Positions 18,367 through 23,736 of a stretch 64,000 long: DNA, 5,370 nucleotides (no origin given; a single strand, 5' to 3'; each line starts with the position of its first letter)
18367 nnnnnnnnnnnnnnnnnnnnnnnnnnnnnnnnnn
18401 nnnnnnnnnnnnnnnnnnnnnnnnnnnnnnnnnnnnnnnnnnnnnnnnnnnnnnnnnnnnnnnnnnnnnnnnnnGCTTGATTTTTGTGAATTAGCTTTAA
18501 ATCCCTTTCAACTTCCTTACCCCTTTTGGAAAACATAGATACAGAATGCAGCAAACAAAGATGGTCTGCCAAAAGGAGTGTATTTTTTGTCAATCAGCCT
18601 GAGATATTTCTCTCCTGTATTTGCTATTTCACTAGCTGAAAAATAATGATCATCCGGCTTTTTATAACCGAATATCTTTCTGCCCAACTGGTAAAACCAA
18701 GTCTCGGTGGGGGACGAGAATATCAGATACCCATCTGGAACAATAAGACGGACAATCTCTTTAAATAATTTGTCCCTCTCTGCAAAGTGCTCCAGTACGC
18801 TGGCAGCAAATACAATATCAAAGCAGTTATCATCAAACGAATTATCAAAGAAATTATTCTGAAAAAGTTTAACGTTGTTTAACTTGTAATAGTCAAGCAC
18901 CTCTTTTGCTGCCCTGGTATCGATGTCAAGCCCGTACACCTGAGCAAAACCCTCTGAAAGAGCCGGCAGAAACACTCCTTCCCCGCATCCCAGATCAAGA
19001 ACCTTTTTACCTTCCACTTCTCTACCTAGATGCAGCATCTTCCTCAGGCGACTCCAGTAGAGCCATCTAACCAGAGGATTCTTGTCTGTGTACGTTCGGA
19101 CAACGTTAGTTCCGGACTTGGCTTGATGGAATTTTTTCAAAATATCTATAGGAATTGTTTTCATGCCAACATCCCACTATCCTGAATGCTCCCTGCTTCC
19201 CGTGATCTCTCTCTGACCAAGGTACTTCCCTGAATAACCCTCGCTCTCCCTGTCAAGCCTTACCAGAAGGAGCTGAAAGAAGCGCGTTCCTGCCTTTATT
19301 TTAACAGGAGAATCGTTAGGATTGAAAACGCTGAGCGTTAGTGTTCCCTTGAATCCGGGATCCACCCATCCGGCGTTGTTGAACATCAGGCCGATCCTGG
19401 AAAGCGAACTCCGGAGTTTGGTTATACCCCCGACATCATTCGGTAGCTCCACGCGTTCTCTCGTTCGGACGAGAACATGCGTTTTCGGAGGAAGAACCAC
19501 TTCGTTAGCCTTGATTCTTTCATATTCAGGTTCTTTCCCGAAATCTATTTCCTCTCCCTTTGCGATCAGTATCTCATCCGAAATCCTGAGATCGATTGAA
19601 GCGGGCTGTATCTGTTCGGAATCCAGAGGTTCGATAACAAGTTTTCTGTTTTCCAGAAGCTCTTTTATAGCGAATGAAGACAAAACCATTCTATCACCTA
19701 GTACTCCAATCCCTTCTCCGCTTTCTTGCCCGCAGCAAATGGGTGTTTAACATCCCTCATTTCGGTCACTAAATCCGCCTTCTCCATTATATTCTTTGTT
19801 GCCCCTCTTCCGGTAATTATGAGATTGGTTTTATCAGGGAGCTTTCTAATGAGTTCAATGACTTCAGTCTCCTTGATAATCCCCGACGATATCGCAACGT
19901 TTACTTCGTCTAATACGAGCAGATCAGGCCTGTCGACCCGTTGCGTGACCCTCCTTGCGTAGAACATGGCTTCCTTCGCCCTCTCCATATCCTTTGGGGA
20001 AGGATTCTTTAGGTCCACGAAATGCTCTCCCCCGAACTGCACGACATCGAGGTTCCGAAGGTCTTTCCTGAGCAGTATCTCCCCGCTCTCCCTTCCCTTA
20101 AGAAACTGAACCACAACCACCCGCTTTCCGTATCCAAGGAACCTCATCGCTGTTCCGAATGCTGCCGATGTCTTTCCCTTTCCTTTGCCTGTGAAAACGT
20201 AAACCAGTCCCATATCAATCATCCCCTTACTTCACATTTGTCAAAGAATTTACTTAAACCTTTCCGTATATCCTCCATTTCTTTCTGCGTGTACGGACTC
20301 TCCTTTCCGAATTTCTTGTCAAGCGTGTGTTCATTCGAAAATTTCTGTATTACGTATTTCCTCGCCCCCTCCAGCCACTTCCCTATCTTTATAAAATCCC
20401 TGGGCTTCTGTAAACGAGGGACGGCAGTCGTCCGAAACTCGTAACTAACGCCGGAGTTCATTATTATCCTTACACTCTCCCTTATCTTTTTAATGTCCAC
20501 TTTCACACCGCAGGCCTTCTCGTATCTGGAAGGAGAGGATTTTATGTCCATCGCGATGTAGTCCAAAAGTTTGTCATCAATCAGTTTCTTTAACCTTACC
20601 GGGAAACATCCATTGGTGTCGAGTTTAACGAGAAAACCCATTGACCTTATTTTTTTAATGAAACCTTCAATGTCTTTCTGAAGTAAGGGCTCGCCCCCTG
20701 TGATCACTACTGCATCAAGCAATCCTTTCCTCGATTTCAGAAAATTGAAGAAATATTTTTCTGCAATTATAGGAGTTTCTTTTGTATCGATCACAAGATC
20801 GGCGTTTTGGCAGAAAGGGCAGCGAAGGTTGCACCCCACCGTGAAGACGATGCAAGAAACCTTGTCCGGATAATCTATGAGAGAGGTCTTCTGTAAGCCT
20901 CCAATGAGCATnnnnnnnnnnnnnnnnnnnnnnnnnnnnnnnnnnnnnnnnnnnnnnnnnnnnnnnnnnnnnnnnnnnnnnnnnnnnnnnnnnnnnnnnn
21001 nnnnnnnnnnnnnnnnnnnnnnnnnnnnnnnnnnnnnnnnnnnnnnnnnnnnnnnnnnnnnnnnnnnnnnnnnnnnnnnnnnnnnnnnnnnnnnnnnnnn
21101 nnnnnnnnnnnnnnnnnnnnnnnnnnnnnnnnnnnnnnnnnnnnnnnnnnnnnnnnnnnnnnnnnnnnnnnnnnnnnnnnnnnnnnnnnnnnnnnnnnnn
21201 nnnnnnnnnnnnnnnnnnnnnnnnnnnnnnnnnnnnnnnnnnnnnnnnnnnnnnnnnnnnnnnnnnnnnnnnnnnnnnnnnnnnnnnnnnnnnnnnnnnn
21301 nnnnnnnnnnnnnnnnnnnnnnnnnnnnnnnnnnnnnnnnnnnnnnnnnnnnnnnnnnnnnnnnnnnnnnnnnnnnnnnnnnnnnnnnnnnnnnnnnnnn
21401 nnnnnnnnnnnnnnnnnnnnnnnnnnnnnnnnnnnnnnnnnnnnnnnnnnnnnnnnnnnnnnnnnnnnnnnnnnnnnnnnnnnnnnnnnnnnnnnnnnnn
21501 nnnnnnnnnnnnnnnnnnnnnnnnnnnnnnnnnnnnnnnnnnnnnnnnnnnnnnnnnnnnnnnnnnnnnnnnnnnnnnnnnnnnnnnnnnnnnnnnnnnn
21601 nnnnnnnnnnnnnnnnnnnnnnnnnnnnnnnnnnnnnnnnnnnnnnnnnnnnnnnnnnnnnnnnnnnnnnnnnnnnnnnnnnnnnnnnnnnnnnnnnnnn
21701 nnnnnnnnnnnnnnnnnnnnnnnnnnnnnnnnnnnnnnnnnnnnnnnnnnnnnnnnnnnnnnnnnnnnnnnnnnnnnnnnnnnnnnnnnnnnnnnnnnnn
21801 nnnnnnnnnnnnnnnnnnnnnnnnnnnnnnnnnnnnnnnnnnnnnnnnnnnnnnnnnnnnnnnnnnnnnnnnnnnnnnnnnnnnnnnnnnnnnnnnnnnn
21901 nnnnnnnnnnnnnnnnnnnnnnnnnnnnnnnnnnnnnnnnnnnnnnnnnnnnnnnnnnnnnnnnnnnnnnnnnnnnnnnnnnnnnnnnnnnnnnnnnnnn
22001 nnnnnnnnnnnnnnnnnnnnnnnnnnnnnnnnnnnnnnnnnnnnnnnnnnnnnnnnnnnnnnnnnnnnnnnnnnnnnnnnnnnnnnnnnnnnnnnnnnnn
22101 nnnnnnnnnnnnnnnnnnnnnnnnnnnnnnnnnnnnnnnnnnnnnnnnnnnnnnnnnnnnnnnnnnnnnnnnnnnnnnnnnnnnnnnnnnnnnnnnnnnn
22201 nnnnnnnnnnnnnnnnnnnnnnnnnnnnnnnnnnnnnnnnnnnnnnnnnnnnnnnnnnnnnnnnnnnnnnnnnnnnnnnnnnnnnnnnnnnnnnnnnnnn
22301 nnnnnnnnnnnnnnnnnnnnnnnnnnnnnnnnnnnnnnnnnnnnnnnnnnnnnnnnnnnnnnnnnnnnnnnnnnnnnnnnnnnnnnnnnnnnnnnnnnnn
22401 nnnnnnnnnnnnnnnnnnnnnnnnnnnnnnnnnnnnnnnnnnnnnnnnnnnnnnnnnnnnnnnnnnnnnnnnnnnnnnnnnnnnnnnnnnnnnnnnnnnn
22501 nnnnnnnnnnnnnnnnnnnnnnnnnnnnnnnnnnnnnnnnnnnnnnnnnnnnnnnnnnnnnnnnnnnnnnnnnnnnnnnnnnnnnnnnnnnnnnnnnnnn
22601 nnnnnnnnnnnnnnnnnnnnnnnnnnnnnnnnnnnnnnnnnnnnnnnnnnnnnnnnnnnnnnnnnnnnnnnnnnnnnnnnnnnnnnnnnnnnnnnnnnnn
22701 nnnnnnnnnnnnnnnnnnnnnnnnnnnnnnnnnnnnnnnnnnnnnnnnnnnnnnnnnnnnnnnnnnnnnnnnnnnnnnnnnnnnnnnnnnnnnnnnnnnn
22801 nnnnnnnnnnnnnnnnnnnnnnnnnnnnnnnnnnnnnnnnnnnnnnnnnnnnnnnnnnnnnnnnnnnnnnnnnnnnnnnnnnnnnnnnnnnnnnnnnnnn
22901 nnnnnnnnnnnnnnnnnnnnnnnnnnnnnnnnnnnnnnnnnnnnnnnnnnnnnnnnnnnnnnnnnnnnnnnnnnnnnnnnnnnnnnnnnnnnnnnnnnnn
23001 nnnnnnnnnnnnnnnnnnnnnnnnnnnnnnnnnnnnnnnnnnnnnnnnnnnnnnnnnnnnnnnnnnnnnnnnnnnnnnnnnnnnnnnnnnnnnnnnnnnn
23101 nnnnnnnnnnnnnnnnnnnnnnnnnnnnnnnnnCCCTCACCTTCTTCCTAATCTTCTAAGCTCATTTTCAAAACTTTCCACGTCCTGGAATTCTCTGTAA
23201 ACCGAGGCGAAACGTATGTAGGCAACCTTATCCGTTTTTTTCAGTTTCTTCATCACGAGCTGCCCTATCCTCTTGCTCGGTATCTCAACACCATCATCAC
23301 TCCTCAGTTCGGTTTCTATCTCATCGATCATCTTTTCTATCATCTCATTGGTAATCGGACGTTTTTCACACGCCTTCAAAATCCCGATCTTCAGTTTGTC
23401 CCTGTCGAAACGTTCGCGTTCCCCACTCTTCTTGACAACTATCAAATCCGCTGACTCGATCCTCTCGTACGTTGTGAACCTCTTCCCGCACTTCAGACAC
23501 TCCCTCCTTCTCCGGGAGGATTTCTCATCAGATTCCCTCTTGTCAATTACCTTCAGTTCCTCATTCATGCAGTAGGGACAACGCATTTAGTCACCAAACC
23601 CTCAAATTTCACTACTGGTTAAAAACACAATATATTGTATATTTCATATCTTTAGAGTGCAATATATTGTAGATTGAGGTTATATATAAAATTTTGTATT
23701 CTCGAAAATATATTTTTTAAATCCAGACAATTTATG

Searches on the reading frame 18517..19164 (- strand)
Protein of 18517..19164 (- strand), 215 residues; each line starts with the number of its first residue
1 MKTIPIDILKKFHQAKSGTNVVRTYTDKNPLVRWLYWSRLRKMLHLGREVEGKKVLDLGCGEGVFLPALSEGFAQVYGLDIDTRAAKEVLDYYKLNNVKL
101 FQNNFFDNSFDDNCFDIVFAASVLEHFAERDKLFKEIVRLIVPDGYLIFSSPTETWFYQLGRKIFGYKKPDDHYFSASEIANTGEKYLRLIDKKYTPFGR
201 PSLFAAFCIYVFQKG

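Call 25: search_protein_families(library=pfam, proteins=[window:18517-19164:-], max_evalue=0.00001)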
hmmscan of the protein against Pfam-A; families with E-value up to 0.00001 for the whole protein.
window:18517-19164:- (215 aa): 8 families
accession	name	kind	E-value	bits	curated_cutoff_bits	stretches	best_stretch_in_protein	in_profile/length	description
PF08241.18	Methyltransf_11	-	5.4e-21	75.5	21.2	1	56-149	1-95/95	Methyltransferase domain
PF13847.12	Methyltransf_31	-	2.1e-18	66.8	27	1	51-156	3-117/145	Methyltransferase domain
PF13649.12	Methyltransf_25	-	1.5e-16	61.3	27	1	55-145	1-97/97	Methyltransferase domain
PF13489.12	Methyltransf_23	-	2.8e-16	60.1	27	1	47-182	18-152/164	Methyltransferase domain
PF08242.18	Methyltransf_12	-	9.6e-14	52.3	30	1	56-147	1-98/98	Methyltransferase domain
PF06325.19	PrmA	-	2.1e-08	34.4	22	1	51-150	161-259/296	Ribosomal protein L11 methyltransferase (PrmA)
PF07021.18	MetW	-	4.8e-06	26.8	21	1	51-140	13-101/193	Methionine biosynthesis protein MetW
PF01209.24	Ubie_methyltran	-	6.3e-06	26.1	20.1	1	42-148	38-150/233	ubiE/COQ5 methyltransferase family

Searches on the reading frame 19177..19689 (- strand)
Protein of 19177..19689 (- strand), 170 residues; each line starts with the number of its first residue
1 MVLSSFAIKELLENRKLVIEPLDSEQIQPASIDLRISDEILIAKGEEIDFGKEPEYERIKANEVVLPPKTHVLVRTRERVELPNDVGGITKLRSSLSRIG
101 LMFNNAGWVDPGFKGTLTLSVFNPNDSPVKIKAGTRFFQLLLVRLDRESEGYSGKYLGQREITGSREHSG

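Call 25: search_protein_families(library=pfam, proteins=[window:19177-19689:-], max_evalue=0.00001)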
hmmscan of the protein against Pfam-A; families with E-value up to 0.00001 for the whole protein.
window:19177-19689:- (170 aa): 3 families
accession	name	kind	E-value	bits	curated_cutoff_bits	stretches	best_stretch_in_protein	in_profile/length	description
PF22769.1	DCD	-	1.1e-35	123.5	27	1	2-144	1-152/153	dCTP deaminase-like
PF00692.24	dUTPase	-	1.1e-09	38.6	22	1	61-147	21-106/129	dUTPase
PF06559.16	DCD_N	-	1.1e-08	35.6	21.4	1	2-142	4-160/164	2'-deoxycytidine 5'-triphosphate deaminase (DCD) N-terminal domain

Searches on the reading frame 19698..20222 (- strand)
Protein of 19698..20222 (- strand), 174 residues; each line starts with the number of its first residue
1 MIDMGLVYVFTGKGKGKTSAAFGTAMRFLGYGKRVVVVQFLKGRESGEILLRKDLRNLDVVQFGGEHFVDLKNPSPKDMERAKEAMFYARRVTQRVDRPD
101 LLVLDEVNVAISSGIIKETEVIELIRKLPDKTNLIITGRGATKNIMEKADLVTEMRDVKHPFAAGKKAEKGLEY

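Call 25: search_protein_families(library=pfam, proteins=[window:19698-20222:-], max_evalue=0.00001)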
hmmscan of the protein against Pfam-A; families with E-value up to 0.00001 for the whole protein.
window:19698-20222:- (174 aa): 1 family
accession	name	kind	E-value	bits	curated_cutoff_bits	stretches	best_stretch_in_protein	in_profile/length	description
PF02572.21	CobA_CobO_BtuR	-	1.2e-53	182.3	25.7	1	4-174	2-172/172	ATP:corrinoid adenosyltransferase BtuR/CobO/CobP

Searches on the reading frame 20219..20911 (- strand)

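Call 25: search_protein_families(library=pfam, proteins=[window:20219-20911:-], max_evalue=0.00001)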
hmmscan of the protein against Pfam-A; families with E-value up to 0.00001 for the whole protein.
window:20219-20911:- (230 aa): 2 families
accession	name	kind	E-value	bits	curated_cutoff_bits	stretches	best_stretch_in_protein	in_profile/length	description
PF04055.27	Radical_SAM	-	1.1e-18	68.4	29.5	1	21-164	1-151/166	Radical SAM superfamily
PF13353.11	Fer4_12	-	5.5e-07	30.4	22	1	19-102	7-92/137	4Fe-4S single cluster domain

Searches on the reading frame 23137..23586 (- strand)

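Call 26: search_protein_families(library=pfam, proteins=[window:23137-23586:-], max_evalue=0.00001)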
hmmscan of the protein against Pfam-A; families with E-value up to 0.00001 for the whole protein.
window:23137-23586:- (149 aa): 2 families
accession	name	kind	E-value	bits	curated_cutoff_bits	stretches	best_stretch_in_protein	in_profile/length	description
PF03477.21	ATP-cone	-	1.8e-22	80.1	25.8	1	49-135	2-87/88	ATP cone domain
PF22811.2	Zn_ribbon_NrdR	-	1.3e-16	60.7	27.2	1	1-41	1-42/42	Transcriptional repressor NrdR-like, N-terminal domain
